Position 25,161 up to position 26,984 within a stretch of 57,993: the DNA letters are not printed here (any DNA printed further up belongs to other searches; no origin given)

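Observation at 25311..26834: Methyltransferase fused to a long repeat-built coiled coil: candidate O-chain terminator and molecular ruler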

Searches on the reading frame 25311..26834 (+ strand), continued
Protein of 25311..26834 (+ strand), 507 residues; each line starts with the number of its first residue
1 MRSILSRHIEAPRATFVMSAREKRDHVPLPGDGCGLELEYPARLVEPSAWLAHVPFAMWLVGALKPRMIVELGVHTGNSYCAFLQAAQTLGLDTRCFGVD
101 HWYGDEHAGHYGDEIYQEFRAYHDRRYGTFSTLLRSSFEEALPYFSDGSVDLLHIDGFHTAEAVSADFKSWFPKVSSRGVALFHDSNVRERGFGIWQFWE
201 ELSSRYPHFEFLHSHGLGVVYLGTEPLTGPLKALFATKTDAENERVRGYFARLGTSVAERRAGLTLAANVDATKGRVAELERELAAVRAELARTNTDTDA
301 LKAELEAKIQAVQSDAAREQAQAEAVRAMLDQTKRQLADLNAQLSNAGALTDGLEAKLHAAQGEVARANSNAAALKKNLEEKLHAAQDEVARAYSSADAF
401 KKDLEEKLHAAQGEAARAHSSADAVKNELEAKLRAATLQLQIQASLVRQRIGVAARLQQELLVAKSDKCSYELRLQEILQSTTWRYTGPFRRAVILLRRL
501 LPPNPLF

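Call 44: search_protein_families(library=pfam, proteins=[L006:9908-13564:+, L011:9938-14638:+, L052:9860-14941:+, L027:9896-13873:+, L059:9830-13759:+, L039:9923-13570:+], max_evalue=0.00001)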
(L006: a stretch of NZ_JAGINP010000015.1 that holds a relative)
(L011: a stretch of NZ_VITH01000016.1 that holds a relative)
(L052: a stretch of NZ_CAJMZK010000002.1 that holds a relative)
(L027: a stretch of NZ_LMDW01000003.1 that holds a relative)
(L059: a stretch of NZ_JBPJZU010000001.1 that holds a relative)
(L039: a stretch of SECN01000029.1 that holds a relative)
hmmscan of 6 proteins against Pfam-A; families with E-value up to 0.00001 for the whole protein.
L006:9908-13564:+ (1218 aa): 2 families
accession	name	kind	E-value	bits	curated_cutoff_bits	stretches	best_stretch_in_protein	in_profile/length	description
PF13578.12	Methyltransf_24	-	2.2e-28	99.6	26.3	1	62-178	1-105/105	Methyltransferase domain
PF13641.12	Glyco_tranf_2_3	-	7.6e-06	26.5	27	0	1083-1138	156-211/230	Glycosyltransferase like family 2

L011:9938-14638:+ (1566 aa): 9 families
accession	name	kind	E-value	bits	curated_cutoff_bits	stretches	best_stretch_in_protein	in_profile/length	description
PF00535.33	Glycos_transf_2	-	9.4e-46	156.2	23.3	2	624-783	1-166/168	Glycosyl transferase family 2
PF13692.12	Glyco_trans_1_4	-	3.7e-26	92.5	27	1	1363-1506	4-142/142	Glycosyl transferases group 1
PF00534.26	Glycos_transf_1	-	4.4e-26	91.9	26.4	1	1351-1518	6-170/172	Glycosyl transferases group 1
PF13578.12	Methyltransf_24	-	2.4e-24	86.6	26.3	1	51-167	1-105/105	Methyltransferase domain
PF13641.12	Glyco_tranf_2_3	-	2.8e-24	86.8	27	2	882-1109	1-216/230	Glycosyltransferase like family 2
PF10111.15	Glyco_tranf_2_2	-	2.3e-14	54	27.3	1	626-822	3-219/276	Glycosyltransferase like family 2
PF13632.12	Glyco_trans_2_3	-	7.7e-10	39.3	27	1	706-816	1-119/198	Glycosyl transferase family group 2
PF13439.12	Glyco_transf_4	-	1.1e-09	38.9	28.5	1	1173-1337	3-170/170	Glycosyltransferase Family 4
PF13579.12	Glyco_trans_4_4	-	4.5e-06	27.5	29.7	1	1173-1324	2-149/158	Glycosyl transferase 4-like domain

L052:9860-14941:+ (1693 aa): 7 families
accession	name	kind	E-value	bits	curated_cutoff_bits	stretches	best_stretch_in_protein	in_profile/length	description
PF00535.33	Glycos_transf_2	-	3.6e-29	102.3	23.3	1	756-930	1-164/168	Glycosyl transferase family 2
PF13578.12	Methyltransf_24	-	5.2e-25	88.8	26.3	1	75-191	1-105/105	Methyltransferase domain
PF13641.12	Glyco_tranf_2_3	-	5.7e-15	56.4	27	1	755-971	3-212/230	Glycosyltransferase like family 2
PF13692.12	Glyco_trans_1_4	-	1.3e-10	42.2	27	1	1491-1608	12-125/142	Glycosyl transferases group 1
PF00534.26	Glycos_transf_1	-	1.1e-09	38.5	26.4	1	1492-1602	25-134/172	Glycosyl transferases group 1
PF10111.15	Glyco_tranf_2_2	-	1.6e-09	38.1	27.3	1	756-950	1-196/276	Glycosyltransferase like family 2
PF13632.12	Glyco_trans_2_3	-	2.9e-08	34.2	27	1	848-972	11-124/198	Glycosyl transferase family group 2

L027:9896-13873:+ (1325 aa): 4 families
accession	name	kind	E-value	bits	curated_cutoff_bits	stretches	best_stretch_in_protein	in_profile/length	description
PF05045.17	RgpF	-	5.8e-62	210.4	25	1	552-795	251-502/503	Rhamnan synthesis protein F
PF13578.12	Methyltransf_24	-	1.4e-28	100.3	26.3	1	65-181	1-105/105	Methyltransferase domain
PF22772.2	WsaF_C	-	1e-22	80.8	27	1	1148-1279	1-130/133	WsaF, C-terminal domain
PF10174.14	Cast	-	1.6e-07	30.5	29.1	1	253-437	356-549/766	RIM-binding protein of the cytomatrix active zone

L059:9830-13759:+ (1309 aa): 4 families
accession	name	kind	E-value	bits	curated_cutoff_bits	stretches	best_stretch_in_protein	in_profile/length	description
PF05045.17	RgpF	-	2.3e-47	162.2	25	1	1072-1297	270-503/503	Rhamnan synthesis protein F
PF13578.12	Methyltransf_24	-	5.8e-27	95.1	26.3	1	80-196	1-105/105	Methyltransferase domain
PF13692.12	Glyco_trans_1_4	-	4.8e-17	63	27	1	771-918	4-142/142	Glycosyl transferases group 1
PF00534.26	Glycos_transf_1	-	1.3e-14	54.6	26.4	1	767-927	14-167/172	Glycosyl transferases group 1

L039:9923-13570:+ (1215 aa): 7 families
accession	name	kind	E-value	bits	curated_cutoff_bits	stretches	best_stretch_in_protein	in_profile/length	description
PF13578.12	Methyltransf_24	-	3.9e-27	95.6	26.3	1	61-177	1-105/105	Methyltransferase domain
PF00534.26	Glycos_transf_1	-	1.6e-26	93.4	26.4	2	1077-1178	65-165/172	Glycosyl transferases group 1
PF13439.12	Glyco_transf_4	-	1.4e-22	80.9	28.5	1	820-1015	1-166/170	Glycosyltransferase Family 4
PF13692.12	Glyco_trans_1_4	-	4.1e-22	79.4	27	2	1077-1170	50-141/142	Glycosyl transferases group 1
PF13579.12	Glyco_trans_4_4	-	1.5e-20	74.6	29.7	1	821-1014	1-158/158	Glycosyl transferase 4-like domain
PF13524.12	Glyco_trans_1_2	-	5e-09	36.7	25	1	645-789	6-141/144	Glycosyl transferase-like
PF20706.3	GT4-conflict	-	8.4e-06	25.4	26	1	1094-1200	271-372/385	Family 4 Glycosyltransferase in conflict systems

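Call 48: search_protein_families(library=pfam, proteins=[L006:8356-9924:+, L008:8595-9962:+, L015:7842-9281:+, L022:5106-6512:+, L043:8338-9879:+, L066:8496-9932:+, L083:8436-9932:+, L030:8320-9729:+, L012:7173-8552:+, L045:15573-16628:-], max_evalue=0.01)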
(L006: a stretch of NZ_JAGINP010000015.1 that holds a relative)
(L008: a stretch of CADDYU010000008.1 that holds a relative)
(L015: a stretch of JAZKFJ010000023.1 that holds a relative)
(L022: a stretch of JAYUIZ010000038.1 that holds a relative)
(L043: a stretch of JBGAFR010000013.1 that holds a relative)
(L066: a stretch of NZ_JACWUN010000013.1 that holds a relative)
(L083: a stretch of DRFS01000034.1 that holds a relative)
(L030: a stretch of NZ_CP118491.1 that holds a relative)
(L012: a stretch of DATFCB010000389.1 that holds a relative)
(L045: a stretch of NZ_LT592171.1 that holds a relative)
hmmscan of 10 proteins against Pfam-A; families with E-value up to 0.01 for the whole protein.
L006:8356-9924:+ (522 aa): 6 families
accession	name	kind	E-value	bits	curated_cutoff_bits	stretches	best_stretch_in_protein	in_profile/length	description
PF14524.12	Wzt_C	-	6.8e-36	123.8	30.4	1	363-499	4-142/143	Wzt C-terminal domain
PF00005.33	ABC_tran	-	1.7e-20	74.5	25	1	112-243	1-135/137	ABC transporter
PF13304.12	AAA_21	-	3.3e-05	24.5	27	0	126-140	3-17/304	AAA domain, putative AbiEii toxin, Type IV TA system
PF13555.12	AAA_29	-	0.0004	20.5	27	1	113-149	13-49/61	P-loop containing region of AAA domain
PF02463.25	SMC_N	-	0.00099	19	40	0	124-143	26-45/220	RecF/RecN/SMC N terminal domain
PF13476.12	AAA_23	-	0.0028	18.7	27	1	123-147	20-44/201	AAA domain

L008:8595-9962:+ (455 aa): 8 families
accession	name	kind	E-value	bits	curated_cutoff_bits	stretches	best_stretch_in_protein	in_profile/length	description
PF14524.12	Wzt_C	-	7.4e-35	120.5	30.4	1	303-440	3-142/143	Wzt C-terminal domain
PF00005.33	ABC_tran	-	1.7e-23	84.2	25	1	53-185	1-136/137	ABC transporter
PF13476.12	AAA_23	-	1.5e-05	26.1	27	1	50-89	10-45/201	AAA domain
PF13555.12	AAA_29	-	5.6e-05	23.2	27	1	57-97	16-55/61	P-loop containing region of AAA domain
PF13304.12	AAA_21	-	0.00021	21.9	27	1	67-83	3-19/304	AAA domain, putative AbiEii toxin, Type IV TA system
PF02463.25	SMC_N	-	0.00036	20.5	40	0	55-87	17-48/220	RecF/RecN/SMC N terminal domain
PF13401.12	AAA_22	-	0.0032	18.2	27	0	68-205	10-109/130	AAA domain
PF01926.29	MMR_HSR1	-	0.0064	17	21.9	0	65-88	1-24/113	50S ribosome-binding GTPase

L015:7842-9281:+ (479 aa): 8 families
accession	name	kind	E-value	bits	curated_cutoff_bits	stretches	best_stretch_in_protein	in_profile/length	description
PF14524.12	Wzt_C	-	2.5e-31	109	30.4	1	329-464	4-142/143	Wzt C-terminal domain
PF00005.33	ABC_tran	-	3.5e-22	79.9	25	1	84-216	1-136/137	ABC transporter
PF13304.12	AAA_21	-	0.00034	21.2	27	1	98-114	3-19/304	AAA domain, putative AbiEii toxin, Type IV TA system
PF13555.12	AAA_29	-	0.00043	20.4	27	1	89-120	17-48/61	P-loop containing region of AAA domain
PF13476.12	AAA_23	-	0.0009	20.4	27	1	96-118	21-43/201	AAA domain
PF00006.31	ATP-synt_ab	-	0.0022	18.1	29.5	1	86-132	6-50/213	ATP synthase alpha/beta family, nucleotide-binding domain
PF02463.25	SMC_N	-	0.0059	16.5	40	0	96-119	26-49/220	RecF/RecN/SMC N terminal domain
PF01926.29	MMR_HSR1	-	0.0083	16.7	21.9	0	96-118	1-23/113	50S ribosome-binding GTPase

L022:5106-6512:+ (468 aa): 9 families
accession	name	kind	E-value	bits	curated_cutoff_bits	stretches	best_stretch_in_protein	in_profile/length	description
PF14524.12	Wzt_C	-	2.7e-30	105.7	30.4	1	317-453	3-142/143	Wzt C-terminal domain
PF00005.33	ABC_tran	-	4.7e-23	82.7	25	1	73-205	1-136/137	ABC transporter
PF13555.12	AAA_29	-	0.00019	21.5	27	1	78-111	17-50/61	P-loop containing region of AAA domain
PF00006.31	ATP-synt_ab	-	0.00036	20.7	29.5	1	75-138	6-67/213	ATP synthase alpha/beta family, nucleotide-binding domain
PF13304.12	AAA_21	-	0.00054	20.6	27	1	87-103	3-19/304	AAA domain, putative AbiEii toxin, Type IV TA system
PF13476.12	AAA_23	-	0.00098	20.2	27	1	85-107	21-43/201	AAA domain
PF02463.25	SMC_N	-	0.0039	17.1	40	1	85-112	26-53/220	RecF/RecN/SMC N terminal domain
PF01926.29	MMR_HSR1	-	0.006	17.1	21.9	0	85-108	1-24/113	50S ribosome-binding GTPase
PF03308.22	MeaB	-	0.0088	15.5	23.1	0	73-116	23-66/273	Methylmalonyl Co-A mutase-associated GTPase MeaB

L043:8338-9879:+ (513 aa): 7 families
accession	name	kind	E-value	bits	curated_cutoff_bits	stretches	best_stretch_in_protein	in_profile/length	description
PF14524.12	Wzt_C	-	6.7e-29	101.2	30.4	1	355-492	3-142/143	Wzt C-terminal domain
PF00005.33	ABC_tran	-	2.9e-22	80.2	25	1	105-237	1-136/137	ABC transporter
PF13304.12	AAA_21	-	4.8e-05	24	27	1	119-135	3-19/304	AAA domain, putative AbiEii toxin, Type IV TA system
PF13476.12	AAA_23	-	8.7e-05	23.7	27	1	106-142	11-46/201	AAA domain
PF13555.12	AAA_29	-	0.00017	21.7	27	1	109-143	16-50/61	P-loop containing region of AAA domain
PF02463.25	SMC_N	-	0.0014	18.6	40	0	117-139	26-48/220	RecF/RecN/SMC N terminal domain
PF01926.29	MMR_HSR1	-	0.0069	16.9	21.9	0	117-138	1-22/113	50S ribosome-binding GTPase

L066:8496-9932:+ (478 aa): 9 families
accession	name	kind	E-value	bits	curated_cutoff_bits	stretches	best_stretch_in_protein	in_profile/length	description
PF14524.12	Wzt_C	-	7.2e-33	114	30.4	1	331-467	4-142/143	Wzt C-terminal domain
PF00005.33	ABC_tran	-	6.6e-23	82.3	25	1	62-194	1-136/137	ABC transporter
PF13476.12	AAA_23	-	9.3e-06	26.9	27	1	65-107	15-54/201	AAA domain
PF13555.12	AAA_29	-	5.1e-05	23.4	27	1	67-106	17-55/61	P-loop containing region of AAA domain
PF02463.25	SMC_N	-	0.00039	20.4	40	0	65-96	18-48/220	RecF/RecN/SMC N terminal domain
PF13304.12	AAA_21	-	0.0015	19.1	27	1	76-92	3-19/304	AAA domain, putative AbiEii toxin, Type IV TA system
PF13401.12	AAA_22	-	0.002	18.9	27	1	77-214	10-109/130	AAA domain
PF01926.29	MMR_HSR1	-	0.0026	18.3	21.9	1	74-103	1-29/113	50S ribosome-binding GTPase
PF03193.22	RsgA_GTPase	-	0.0031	17.8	30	0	61-105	96-139/174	RsgA GTPase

L083:8436-9932:+ (498 aa): 9 families
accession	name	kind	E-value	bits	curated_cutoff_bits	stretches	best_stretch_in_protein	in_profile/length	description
PF14524.12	Wzt_C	-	2.7e-35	121.9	30.4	1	348-482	4-142/143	Wzt C-terminal domain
PF00005.33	ABC_tran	-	2.2e-21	77.4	25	1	74-206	1-136/137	ABC transporter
PF13555.12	AAA_29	-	3.6e-05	23.9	27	1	71-114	12-51/61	P-loop containing region of AAA domain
PF13476.12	AAA_23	-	4.9e-05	24.5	27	1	65-112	1-47/201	AAA domain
PF02463.25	SMC_N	-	7.2e-05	22.8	40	1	65-108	4-48/220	RecF/RecN/SMC N terminal domain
PF13401.12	AAA_22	-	0.00016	22.4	27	1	89-226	10-109/130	AAA domain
PF13304.12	AAA_21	-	0.00028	21.5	27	1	88-104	3-19/304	AAA domain, putative AbiEii toxin, Type IV TA system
PF13191.12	AAA_16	-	0.0024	18.8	32.6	1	70-124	8-63/167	AAA ATPase domain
PF00006.31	ATP-synt_ab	-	0.0024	18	29.5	1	76-108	6-38/213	ATP synthase alpha/beta family, nucleotide-binding domain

L030:8320-9729:+ (469 aa): 6 families
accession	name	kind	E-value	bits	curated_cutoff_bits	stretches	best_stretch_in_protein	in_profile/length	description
PF14524.12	Wzt_C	-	3.2e-38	131.4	30.4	1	311-447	5-143/143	Wzt C-terminal domain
PF00005.33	ABC_tran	-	3.9e-21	76.5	25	1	56-187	1-135/137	ABC transporter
PF13304.12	AAA_21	-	0.00015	22.4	27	1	70-86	3-19/304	AAA domain, putative AbiEii toxin, Type IV TA system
PF02463.25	SMC_N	-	0.00028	20.8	40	0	68-87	26-45/220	RecF/RecN/SMC N terminal domain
PF13555.12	AAA_29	-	0.0011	19.2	27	1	58-93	14-49/61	P-loop containing region of AAA domain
PF13476.12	AAA_23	-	0.003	18.6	27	1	69-96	22-49/201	AAA domain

L012:7173-8552:+ (459 aa): 4 families
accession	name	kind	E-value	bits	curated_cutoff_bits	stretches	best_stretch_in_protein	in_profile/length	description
PF00005.33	ABC_tran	-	6.6e-21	75.8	25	1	96-227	1-135/137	ABC transporter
PF14524.12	Wzt_C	-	6.3e-13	49.4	30.4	1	319-433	12-131/143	Wzt C-terminal domain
PF13304.12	AAA_21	-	7.9e-06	26.6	27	1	109-129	2-22/304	AAA domain, putative AbiEii toxin, Type IV TA system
PF13555.12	AAA_29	-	0.0083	16.3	27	0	99-124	15-40/61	P-loop containing region of AAA domain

L045:15573-16628:- (351 aa): 2 families
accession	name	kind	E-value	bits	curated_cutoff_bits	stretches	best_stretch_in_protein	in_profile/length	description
PF00005.33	ABC_tran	-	2.9e-22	80.2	25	1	125-255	2-135/137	ABC transporter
PF13304.12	AAA_21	-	7.3e-06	26.7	27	0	138-154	3-19/304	AAA domain, putative AbiEii toxin, Type IV TA system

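Call 51: search_protein_families(library=pfam, proteins=[L058:14793-16133:+, L071:15035-16219:-, L003:3672-5336:+, L003:11401-14589:+, L015:9947-11479:+, L066:9929-11014:+], max_evalue=0.001)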
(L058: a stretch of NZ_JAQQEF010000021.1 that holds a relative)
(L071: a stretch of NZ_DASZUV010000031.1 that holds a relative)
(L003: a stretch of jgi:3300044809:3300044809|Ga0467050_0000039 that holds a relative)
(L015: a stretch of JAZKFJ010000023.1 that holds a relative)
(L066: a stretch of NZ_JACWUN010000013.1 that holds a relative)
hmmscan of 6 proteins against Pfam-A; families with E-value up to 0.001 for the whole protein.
L058:14793-16133:+ (446 aa): 1 family
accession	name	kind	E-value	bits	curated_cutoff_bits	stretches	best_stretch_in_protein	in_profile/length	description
PF13469.12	Sulfotransfer_3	-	0.00028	21.6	27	0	33-229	2-213/216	Sulfotransferase family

L071:15035-16219:- (394 aa): 3 families
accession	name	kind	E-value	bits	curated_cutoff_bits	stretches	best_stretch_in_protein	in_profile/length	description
PF13489.12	Methyltransf_23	-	1.5e-05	25.2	27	1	72-149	80-124/164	Methyltransferase domain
PF08241.18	Methyltransf_11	-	0.00061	20.8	21.2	0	89-122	60-93/95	Methyltransferase domain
PF08242.18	Methyltransf_12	-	0.00075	20.6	30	0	75-122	64-98/98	Methyltransferase domain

L003:3672-5336:+ (554 aa): 0 families

L003:11401-14589:+ (1062 aa): 8 families
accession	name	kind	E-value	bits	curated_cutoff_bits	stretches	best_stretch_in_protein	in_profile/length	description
PF00534.26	Glycos_transf_1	-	2.1e-27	96.2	26.4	1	434-587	12-169/172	Glycosyl transferases group 1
PF13692.12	Glyco_trans_1_4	-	6.8e-25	88.4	27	1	439-574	3-140/142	Glycosyl transferases group 1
PF05050.19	Methyltransf_21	-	5.1e-10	40.2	22.7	1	36-195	1-169/173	Methyltransferase FkbM domain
PF05575.17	V_cholerae_RfbT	-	1.5e-08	34.7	27.9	1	24-177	73-230/286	Vibrio cholerae RfbT protein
PF13524.12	Glyco_trans_1_2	-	6.4e-05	23.4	25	1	453-598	3-136/144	Glycosyl transferase-like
PF02390.23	Methyltransf_4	-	0.0003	20.7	24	1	31-84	2-55/173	Putative methyltransferase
PF13579.12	Glyco_trans_4_4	-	0.00034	21.4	29.7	1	251-398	1-138/158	Glycosyl transferase 4-like domain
PF13439.12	Glyco_transf_4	-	0.00055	20.4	28.5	0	250-361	1-103/170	Glycosyltransferase Family 4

L015:9947-11479:+ (510 aa): 2 families
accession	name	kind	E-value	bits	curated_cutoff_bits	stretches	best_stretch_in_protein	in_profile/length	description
PF13578.12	Methyltransf_24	-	1.4e-25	90.6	26.3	1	46-161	1-105/105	Methyltransferase domain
PF16471.10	JIP_LZII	-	5.1e-06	27.1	30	0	370-425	13-68/71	JNK-interacting protein leucine zipper II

L066:9929-11014:+ (361 aa): 1 family
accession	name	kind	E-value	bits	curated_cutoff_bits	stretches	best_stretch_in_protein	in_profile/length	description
PF13578.12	Methyltransf_24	-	7.3e-27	94.8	26.3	1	47-163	1-105/105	Methyltransferase domain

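Call 53: search_solved_structures(query=A2, max_evalue=1, show_alignments=1)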
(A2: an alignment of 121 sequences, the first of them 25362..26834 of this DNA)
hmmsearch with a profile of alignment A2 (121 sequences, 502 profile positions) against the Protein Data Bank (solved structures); distinct sequences matched with E-value up to 1: 39.
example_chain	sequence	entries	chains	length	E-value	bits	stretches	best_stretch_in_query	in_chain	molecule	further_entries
6f1t_X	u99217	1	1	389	0.00014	24.4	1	280-455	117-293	BICD family-like cargo adapter 1,BICD family-like cargo adapter 1,BICD family-like cargo a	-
6f1t_x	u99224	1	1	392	0.00015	24.4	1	280-455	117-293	BICD family-like cargo adapter 1,BICD family-like cargo adapter 1,BICD family-like cargo a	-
6znm_X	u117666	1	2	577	0.00067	22.2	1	280-455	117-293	BICD family-like cargo adapter 1,BICD family-like cargo adapter 1,BICDR1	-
1szi_A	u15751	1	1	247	0.0055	19.2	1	270-421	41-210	mannose-6-phosphate receptor binding protein 1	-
2bm8_A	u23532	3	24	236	0.007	18.8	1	92-130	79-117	CEPHALOSPORIN HYDROXYLASE CMCI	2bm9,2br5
2br3_A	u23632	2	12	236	0.007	18.8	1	92-130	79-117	CEPHALOSPORIN HYDROXYLASE CMCI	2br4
7zr2_A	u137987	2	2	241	0.0077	18.7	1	303-485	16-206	Spike protein S2',Chimeric protein mimic of SARS-CoV-2 Spike HR1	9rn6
6f1u_X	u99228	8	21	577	0.011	18.1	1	280-452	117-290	BICD family-like cargo adapter 1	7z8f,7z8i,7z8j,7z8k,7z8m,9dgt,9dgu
3fpp_A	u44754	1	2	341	0.02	17.3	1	280-423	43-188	Macrolide-specific efflux protein macA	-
9qgy_G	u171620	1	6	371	0.024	17.1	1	280-423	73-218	Macrolide export protein MacA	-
8tzk_E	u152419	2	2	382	0.033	16.6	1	263-450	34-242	Peptidase M23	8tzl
6g7d_A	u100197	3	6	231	0.037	16.4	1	182-215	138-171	Methyltransferase domain protein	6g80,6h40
5nik_D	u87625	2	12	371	0.04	16.3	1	280-423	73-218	Macrolide export protein MacA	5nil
9eom_A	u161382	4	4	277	0.069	15.5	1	294-425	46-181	Membrane-associated protein Vipp1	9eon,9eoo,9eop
4zry_B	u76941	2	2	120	0.084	15.3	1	280-367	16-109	Keratin, type II cytoskeletal 1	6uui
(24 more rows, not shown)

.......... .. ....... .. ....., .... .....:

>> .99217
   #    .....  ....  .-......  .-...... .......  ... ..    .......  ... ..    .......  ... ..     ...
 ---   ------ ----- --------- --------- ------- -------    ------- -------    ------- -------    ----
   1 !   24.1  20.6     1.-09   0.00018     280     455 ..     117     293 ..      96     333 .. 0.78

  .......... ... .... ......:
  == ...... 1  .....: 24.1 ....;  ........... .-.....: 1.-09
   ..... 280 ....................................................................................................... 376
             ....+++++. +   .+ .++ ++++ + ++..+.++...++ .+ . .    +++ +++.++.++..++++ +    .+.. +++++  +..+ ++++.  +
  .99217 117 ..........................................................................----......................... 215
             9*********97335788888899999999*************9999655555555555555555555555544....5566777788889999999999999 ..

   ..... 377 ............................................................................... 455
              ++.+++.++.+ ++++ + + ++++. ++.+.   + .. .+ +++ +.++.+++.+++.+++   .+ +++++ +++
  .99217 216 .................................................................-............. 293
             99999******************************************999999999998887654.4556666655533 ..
